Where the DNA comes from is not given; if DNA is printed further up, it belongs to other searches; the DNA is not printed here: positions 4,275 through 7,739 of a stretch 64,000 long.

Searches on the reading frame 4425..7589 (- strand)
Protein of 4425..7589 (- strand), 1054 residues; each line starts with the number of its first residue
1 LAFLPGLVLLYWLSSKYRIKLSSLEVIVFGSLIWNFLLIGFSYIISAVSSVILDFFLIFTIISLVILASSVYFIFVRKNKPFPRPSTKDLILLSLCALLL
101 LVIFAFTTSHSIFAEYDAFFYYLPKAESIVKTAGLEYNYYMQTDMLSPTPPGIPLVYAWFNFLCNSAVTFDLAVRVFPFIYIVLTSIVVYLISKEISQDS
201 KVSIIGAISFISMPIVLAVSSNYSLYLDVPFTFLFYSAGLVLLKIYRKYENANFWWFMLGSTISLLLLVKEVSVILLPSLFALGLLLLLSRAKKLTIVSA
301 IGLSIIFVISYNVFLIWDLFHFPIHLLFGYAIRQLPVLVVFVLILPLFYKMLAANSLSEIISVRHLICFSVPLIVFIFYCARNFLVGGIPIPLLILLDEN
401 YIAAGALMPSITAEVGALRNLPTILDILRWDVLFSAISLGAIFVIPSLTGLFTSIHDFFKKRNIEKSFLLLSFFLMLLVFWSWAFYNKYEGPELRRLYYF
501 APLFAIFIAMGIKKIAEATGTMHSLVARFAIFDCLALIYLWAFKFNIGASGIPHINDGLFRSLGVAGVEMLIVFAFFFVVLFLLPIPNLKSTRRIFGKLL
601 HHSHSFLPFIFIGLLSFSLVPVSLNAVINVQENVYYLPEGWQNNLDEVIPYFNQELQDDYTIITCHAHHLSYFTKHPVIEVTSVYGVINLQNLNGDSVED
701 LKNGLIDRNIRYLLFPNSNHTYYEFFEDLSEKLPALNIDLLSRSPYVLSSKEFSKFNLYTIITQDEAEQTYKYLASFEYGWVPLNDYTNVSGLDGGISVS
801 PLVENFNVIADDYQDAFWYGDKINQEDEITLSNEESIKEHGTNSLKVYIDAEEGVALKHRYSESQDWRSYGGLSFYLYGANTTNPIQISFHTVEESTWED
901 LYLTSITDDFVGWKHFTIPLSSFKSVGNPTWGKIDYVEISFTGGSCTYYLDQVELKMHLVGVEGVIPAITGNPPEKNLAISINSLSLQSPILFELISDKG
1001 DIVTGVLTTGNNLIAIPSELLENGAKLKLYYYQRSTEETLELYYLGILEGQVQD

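Call 81: search_protein_families(library=pfam, proteins=[window:4425-7589:-], max_evalue=0.00001)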
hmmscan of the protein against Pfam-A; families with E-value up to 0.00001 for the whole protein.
window:4425-7589:- (1054 aa): 1 family
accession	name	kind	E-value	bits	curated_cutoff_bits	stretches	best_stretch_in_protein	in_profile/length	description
PF03425.19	CBM_11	-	4.6e-10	40.3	27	1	803-924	15-136/182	Carbohydrate binding domain (family 11)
